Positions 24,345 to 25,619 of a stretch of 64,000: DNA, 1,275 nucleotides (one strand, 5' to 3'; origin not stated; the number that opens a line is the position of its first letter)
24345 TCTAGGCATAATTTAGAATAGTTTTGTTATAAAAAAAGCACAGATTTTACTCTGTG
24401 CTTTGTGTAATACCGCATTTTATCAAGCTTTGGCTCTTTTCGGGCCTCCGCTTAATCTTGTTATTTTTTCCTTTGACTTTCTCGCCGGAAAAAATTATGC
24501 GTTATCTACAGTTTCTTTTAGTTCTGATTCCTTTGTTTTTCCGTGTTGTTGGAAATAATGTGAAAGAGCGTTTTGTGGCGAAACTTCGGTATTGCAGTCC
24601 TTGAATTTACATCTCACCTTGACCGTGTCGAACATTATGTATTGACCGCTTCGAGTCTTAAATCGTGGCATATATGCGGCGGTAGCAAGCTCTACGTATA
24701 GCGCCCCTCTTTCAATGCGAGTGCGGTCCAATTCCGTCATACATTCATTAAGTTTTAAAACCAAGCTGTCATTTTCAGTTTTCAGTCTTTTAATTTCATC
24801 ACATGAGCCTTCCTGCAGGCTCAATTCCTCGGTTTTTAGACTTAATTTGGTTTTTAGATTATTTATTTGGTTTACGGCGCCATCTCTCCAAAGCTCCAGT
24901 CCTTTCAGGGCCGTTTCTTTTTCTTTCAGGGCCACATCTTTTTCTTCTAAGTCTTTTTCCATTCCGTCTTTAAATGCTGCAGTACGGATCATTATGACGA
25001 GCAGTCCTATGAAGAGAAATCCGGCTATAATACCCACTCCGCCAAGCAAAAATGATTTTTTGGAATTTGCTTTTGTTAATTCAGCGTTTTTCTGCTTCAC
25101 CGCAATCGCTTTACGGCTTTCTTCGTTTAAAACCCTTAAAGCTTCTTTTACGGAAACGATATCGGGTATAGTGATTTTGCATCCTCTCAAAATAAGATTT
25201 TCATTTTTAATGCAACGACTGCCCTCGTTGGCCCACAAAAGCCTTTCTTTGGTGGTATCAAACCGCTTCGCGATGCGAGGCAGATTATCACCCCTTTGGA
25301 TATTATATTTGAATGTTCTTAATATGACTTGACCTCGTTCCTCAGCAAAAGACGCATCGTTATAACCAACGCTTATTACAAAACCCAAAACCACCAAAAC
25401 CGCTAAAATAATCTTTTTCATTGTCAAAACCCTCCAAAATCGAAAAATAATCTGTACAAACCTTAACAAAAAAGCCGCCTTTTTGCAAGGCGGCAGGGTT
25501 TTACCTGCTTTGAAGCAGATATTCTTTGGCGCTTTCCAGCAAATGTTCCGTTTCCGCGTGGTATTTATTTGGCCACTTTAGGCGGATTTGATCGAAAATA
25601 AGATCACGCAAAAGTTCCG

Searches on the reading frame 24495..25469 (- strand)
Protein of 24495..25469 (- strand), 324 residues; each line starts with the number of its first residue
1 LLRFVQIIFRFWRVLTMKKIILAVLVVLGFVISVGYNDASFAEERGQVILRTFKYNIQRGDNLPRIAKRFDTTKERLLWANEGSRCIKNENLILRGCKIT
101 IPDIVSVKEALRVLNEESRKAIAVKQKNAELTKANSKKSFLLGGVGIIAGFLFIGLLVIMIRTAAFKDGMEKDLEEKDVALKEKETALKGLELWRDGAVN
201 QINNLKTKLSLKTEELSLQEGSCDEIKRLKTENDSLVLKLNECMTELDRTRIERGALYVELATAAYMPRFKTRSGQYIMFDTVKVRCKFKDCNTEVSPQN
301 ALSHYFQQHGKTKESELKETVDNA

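Call 15: search_protein_families(library=pfam, proteins=[window:24495-25469:-], max_evalue=0.01)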
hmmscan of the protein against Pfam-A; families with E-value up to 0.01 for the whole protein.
window:24495-25469:- (324 aa): 4 families
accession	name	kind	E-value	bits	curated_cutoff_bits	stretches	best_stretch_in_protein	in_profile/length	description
PF01476.26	LysM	-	0.00035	20.9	20.9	1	55-83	1-28/43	LysM domain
PF14197.11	Cep57_CLD_2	-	0.0019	18.7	27.1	1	201-262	4-62/67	Centrosome localisation domain of PPC89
PF23473.1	LysM3_LYK4_5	-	0.002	18.6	29.3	1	55-82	5-32/48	LYK4/5 LysM3 domain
PF15866.11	DUF4729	-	0.0038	17.1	26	1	286-321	1-36/200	Domain of unknown function (DUF4729)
